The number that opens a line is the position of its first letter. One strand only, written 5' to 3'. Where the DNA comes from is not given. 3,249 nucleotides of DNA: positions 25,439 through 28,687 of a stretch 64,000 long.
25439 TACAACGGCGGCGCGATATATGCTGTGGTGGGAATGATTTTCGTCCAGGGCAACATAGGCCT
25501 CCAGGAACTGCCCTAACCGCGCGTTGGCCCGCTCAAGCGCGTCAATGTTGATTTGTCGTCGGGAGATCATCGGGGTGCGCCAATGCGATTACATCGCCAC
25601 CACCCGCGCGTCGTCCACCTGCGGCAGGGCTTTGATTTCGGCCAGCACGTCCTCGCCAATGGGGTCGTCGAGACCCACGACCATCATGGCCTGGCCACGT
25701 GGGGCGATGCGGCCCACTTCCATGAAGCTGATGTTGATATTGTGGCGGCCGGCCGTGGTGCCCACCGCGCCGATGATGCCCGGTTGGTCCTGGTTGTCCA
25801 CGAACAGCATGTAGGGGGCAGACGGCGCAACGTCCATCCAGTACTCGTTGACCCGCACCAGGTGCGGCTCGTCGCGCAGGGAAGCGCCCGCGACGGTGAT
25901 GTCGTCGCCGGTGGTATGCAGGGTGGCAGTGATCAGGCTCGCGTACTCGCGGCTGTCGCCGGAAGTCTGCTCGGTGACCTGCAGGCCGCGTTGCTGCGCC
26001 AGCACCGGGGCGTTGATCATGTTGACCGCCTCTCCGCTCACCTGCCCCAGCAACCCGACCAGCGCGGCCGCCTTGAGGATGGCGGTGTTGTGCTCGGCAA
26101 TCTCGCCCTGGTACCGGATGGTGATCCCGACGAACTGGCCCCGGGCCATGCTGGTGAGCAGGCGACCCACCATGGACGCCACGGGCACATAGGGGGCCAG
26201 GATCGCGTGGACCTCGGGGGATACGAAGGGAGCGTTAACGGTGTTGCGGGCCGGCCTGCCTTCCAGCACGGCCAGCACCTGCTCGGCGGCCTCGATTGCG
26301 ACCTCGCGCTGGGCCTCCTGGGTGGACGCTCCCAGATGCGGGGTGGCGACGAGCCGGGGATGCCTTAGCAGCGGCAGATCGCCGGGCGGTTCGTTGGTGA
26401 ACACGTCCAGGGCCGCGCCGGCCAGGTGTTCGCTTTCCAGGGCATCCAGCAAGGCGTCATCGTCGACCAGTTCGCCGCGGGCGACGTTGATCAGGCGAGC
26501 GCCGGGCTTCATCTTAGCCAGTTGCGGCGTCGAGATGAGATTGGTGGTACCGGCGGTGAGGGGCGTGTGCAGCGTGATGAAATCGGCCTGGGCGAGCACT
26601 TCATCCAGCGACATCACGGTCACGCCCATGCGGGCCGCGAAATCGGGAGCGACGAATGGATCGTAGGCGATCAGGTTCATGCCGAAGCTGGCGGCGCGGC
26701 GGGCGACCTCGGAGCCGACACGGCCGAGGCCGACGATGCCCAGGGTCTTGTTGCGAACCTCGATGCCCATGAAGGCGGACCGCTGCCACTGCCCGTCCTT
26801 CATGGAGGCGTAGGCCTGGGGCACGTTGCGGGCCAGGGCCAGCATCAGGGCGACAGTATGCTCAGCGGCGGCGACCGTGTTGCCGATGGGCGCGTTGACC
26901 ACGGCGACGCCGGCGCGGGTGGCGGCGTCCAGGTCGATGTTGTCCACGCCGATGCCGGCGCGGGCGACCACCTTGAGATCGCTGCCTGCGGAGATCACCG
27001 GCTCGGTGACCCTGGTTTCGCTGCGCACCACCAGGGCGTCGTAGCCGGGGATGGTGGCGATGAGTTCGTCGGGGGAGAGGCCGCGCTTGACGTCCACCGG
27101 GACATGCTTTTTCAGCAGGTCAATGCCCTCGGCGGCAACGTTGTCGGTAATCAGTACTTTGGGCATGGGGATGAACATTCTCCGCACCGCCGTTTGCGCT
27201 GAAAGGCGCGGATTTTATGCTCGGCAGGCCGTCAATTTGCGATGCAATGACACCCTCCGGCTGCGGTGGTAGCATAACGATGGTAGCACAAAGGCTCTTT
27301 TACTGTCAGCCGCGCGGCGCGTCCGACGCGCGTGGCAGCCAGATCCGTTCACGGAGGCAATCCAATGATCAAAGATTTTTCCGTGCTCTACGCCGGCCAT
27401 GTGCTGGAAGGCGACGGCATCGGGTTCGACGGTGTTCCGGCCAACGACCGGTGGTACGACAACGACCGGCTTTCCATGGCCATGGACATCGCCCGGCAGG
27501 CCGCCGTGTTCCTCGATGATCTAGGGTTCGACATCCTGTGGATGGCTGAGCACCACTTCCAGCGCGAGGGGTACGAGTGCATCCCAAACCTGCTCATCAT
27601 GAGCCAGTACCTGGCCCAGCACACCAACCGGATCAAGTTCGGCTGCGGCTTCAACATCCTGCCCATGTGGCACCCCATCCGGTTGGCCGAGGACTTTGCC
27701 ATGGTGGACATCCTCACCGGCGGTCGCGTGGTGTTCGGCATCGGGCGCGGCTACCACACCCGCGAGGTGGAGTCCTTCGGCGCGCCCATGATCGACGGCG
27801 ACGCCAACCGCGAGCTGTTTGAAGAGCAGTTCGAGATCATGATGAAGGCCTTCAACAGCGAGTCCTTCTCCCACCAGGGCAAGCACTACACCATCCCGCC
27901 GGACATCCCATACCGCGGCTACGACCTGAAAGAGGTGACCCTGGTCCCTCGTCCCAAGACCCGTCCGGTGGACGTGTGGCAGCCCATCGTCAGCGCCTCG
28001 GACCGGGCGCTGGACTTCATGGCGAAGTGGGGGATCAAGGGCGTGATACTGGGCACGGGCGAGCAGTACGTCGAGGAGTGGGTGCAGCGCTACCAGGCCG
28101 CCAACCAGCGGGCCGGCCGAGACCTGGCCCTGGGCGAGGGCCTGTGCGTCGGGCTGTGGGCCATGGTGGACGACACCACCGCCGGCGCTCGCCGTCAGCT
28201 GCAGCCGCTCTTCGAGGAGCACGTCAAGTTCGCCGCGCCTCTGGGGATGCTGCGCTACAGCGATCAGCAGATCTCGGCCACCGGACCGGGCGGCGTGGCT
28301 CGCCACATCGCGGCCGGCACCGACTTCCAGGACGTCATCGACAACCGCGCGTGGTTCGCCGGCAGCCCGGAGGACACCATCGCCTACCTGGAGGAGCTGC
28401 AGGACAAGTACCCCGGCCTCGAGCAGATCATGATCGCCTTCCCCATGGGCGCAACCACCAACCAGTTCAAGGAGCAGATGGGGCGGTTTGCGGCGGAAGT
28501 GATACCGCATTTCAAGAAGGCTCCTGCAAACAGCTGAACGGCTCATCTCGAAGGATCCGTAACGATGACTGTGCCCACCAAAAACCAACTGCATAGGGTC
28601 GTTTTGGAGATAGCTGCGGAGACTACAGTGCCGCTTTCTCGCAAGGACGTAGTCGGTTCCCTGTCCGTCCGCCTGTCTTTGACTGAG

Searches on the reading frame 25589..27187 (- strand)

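Call 11: search_protein_families(library=pfam, proteins=[window:25589-27187:-], max_evalue=0.001)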
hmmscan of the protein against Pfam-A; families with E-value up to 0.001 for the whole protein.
window:25589-27187:- (532 aa): 6 families
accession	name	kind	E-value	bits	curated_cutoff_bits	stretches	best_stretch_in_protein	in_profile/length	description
PF02826.25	2-Hacid_dh_C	-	1e-64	217.6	25.1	1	112-286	1-178/178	D-isomer specific 2-hydroxyacid dehydrogenase, NAD binding domain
PF00389.36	2-Hacid_dh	-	5.5e-39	133.3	24.6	1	11-318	1-134/134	D-isomer specific 2-hydroxyacid dehydrogenase, catalytic domain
PF19304.4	PGDH_inter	-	3.6e-26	92.1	27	1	330-446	2-118/119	D-3-phosphoglycerate dehydrogenase intervening domain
PF01842.31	ACT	-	7.7e-10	38.8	27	1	459-522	1-65/66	ACT domain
PF03446.21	NAD_binding_2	-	6.9e-05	23.4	21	1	149-251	2-108/161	NAD binding domain of 6-phosphogluconate dehydrogenase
PF00670.27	AdoHcyase_NAD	-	0.00024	21.7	27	1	144-238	21-112/162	S-adenosyl-L-homocysteine hydrolase, NAD binding domain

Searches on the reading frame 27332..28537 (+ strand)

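Call 11: search_protein_families(library=pfam, proteins=[window:27332-28537:+], max_evalue=0.001)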
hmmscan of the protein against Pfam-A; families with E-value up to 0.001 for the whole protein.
window:27332-28537:+ (401 aa): 1 family
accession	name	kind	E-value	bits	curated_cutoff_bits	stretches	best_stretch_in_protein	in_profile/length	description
PF00296.26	Bac_luciferase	-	3e-44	152.1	27.9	1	51-358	22-309/314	Luciferase-like monooxygenase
